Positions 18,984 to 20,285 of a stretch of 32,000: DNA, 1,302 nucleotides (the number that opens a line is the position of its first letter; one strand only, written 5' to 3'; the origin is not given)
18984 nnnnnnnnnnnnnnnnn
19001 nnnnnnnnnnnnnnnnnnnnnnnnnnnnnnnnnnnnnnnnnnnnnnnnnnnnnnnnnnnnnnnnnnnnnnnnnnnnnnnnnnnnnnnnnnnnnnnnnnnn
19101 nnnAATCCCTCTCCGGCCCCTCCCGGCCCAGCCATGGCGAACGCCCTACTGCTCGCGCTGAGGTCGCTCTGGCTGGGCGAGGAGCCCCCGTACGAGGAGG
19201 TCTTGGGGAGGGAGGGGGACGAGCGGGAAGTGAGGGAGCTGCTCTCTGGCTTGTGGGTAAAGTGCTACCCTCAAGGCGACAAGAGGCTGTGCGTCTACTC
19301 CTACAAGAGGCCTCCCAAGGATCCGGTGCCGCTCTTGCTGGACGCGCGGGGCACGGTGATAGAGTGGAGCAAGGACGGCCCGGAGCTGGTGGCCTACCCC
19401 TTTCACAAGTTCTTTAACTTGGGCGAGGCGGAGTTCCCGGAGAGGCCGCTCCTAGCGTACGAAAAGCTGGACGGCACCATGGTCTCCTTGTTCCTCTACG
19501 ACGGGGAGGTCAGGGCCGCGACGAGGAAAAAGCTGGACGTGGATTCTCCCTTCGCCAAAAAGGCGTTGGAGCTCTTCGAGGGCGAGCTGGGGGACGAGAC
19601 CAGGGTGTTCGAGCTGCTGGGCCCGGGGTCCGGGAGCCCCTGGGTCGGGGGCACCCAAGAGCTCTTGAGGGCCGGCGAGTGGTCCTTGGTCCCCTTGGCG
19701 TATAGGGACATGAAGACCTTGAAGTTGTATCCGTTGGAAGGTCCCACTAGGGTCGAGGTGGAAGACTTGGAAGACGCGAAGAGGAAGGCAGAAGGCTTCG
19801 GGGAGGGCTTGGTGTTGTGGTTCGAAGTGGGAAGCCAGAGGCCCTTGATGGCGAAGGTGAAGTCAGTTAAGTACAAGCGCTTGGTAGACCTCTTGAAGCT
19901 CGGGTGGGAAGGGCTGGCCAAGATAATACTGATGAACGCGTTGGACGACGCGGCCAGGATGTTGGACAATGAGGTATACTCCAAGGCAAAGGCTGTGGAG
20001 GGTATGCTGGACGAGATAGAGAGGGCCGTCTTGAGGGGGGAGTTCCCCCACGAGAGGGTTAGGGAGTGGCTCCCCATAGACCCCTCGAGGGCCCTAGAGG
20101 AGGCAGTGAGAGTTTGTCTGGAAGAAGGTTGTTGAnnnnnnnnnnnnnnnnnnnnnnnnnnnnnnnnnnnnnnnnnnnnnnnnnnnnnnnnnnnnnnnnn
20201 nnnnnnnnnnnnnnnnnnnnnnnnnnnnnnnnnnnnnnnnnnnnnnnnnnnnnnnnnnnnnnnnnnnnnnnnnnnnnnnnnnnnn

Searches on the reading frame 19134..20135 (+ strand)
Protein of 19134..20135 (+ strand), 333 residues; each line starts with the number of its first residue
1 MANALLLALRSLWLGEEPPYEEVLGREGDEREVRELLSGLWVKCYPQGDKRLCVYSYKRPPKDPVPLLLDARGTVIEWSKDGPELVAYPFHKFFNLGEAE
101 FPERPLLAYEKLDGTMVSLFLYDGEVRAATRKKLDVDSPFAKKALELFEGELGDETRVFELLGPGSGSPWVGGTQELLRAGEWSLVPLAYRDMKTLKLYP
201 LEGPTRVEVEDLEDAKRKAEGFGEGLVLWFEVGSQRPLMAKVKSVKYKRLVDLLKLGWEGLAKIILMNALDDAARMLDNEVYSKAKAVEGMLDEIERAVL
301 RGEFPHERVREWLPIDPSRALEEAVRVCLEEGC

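Call 17: search_protein_families(library=pfam, proteins=[window:19134-20135:+], max_evalue=0.001)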
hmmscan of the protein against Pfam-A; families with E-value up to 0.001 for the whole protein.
window:19134-20135:+ (333 aa): 1 family
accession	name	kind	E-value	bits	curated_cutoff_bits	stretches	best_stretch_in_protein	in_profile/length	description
PF09511.15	RNA_lig_T4_1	-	3.7e-07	30.7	28.3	1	71-152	2-96/227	RNA ligase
